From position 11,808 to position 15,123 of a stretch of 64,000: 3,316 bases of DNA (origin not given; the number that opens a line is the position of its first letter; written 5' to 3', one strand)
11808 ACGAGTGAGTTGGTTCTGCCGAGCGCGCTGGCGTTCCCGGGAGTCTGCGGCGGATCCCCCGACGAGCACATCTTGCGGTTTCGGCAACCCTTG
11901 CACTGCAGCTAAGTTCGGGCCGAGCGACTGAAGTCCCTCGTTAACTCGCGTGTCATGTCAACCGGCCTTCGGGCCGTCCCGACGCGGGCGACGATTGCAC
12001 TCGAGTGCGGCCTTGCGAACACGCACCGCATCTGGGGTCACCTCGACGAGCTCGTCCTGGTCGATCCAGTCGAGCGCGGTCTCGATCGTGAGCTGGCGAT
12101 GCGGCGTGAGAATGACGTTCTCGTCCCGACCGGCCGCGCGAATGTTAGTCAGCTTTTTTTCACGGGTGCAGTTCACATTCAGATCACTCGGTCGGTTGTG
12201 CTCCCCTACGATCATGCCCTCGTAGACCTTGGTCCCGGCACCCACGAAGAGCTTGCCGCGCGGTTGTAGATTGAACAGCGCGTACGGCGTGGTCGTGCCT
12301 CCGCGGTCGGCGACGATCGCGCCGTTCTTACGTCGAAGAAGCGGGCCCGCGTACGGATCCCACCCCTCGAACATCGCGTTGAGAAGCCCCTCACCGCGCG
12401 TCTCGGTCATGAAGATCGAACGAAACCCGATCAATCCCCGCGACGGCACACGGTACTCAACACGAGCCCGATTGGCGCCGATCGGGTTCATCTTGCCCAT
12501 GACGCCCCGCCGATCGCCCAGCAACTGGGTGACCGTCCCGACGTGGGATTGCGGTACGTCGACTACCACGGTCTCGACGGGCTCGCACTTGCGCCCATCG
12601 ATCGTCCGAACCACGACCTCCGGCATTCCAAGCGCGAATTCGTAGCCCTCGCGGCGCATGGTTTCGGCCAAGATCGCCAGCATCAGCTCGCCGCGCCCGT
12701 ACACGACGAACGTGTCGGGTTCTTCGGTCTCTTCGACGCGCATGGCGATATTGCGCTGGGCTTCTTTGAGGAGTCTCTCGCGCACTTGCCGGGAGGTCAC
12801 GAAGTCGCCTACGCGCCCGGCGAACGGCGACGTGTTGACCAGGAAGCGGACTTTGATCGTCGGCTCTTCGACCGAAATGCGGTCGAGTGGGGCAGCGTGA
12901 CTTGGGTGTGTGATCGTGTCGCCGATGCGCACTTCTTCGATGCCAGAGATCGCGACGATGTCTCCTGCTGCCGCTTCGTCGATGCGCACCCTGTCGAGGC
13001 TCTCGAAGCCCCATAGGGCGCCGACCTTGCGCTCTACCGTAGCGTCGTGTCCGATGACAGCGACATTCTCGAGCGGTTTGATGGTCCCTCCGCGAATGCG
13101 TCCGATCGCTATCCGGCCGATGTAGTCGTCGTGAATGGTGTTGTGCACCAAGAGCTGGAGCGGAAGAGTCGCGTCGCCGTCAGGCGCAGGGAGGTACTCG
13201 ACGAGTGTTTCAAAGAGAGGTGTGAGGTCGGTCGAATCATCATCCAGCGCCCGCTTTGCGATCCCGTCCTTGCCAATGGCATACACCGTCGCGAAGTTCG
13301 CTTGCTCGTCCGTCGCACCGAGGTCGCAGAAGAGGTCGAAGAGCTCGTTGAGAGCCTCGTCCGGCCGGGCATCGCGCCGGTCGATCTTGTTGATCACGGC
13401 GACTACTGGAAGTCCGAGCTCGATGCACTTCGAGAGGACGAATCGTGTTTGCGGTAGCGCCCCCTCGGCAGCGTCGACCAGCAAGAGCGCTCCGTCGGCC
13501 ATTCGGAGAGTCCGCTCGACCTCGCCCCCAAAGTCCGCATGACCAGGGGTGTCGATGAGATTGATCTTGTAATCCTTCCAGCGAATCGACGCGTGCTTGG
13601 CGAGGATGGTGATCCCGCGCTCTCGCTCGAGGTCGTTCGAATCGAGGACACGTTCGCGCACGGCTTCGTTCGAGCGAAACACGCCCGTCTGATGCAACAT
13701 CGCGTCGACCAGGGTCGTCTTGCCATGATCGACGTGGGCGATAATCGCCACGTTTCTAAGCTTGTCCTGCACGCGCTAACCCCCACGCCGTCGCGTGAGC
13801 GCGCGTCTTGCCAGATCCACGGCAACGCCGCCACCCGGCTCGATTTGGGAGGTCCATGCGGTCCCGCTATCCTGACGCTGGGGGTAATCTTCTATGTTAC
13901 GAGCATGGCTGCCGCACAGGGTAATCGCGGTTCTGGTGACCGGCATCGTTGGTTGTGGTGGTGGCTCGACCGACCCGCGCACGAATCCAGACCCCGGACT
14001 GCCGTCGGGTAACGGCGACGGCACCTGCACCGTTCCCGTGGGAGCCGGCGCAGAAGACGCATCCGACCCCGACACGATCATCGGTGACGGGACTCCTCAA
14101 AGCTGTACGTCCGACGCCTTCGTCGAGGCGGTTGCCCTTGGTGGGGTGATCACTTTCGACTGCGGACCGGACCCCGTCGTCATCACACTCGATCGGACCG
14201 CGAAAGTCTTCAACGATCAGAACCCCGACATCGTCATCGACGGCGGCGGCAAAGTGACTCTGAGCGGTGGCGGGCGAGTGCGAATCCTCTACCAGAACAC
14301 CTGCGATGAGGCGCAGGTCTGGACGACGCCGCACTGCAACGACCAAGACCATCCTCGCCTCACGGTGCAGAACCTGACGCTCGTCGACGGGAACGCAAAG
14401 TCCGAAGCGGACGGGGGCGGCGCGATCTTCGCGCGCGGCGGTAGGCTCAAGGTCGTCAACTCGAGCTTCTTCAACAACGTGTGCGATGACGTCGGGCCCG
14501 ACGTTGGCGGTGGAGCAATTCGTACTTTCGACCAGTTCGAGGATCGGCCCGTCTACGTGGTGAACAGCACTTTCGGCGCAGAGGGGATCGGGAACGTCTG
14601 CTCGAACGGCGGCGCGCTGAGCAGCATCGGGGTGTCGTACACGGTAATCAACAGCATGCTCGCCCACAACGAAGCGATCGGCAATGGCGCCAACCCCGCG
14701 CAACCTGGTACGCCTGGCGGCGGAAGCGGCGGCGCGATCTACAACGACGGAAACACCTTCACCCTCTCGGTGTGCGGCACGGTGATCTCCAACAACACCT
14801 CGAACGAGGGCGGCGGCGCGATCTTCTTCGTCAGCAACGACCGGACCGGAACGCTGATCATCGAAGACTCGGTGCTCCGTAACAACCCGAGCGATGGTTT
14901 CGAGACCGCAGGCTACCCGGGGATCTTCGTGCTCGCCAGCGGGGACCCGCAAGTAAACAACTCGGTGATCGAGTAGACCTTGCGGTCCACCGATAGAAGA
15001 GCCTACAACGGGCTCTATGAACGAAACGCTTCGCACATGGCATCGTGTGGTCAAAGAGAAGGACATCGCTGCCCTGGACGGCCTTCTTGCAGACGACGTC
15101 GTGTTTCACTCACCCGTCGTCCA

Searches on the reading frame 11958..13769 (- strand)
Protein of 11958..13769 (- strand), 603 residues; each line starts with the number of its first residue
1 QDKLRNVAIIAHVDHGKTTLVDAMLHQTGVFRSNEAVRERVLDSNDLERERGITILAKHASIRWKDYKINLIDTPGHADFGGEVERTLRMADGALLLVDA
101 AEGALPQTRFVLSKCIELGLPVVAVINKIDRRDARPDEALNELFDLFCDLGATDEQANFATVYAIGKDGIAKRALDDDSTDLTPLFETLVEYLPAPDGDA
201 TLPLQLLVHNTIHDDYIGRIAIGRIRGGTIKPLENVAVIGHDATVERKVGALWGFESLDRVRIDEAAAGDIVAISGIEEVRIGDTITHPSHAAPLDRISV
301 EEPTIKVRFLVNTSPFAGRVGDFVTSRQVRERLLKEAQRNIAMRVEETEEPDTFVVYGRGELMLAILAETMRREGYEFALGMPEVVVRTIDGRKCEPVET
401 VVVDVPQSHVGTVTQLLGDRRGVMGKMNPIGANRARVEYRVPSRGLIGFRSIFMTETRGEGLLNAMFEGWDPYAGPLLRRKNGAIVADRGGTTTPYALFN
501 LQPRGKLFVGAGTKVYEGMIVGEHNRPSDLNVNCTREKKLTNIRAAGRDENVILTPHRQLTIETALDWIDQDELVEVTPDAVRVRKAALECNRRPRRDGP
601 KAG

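Call 50: search_protein_families(library=pfam, proteins=[window:11958-13769:-], max_evalue=0.001)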
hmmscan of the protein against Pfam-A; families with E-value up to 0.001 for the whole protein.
window:11958-13769:- (603 aa): 6 families
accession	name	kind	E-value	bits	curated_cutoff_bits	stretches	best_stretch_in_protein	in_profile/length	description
PF00009.33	GTP_EFTU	-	2e-55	187.8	26.5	1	3-194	2-187/188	Elongation factor Tu GTP binding domain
PF21018.2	BipA_C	-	2.4e-44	150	23.8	1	482-589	1-108/110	TypA/BipA C-terminal domain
PF00679.30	EFG_C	-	1.1e-20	73.9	27.9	1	394-478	2-86/89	Elongation factor G C-terminus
PF03144.31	GTP_EFTU_D2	-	1.7e-10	41.6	30.3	1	218-287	1-73/73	Elongation factor Tu domain 2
PF22042.2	EF-G_D2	-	6.3e-08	33.1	27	1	205-287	3-82/84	Elongation factor G domain 2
PF01926.29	MMR_HSR1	-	2.5e-07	31.2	21.9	1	7-128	2-113/113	50S ribosome-binding GTPase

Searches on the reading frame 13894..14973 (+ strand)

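Call 50: search_protein_families(library=pfam, proteins=[window:13894-14973:+], max_evalue=0.001)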
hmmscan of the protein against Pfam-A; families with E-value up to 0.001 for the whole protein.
window:13894-14973:+ (360 aa): 1 family
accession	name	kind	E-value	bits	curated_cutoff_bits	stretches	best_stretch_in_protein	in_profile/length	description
PF02415.23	Chlam_PMP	-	0.00049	20.5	20.6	0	296-311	2-17/19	Chlamydia polymorphic membrane protein (Chlamydia_PMP) repeat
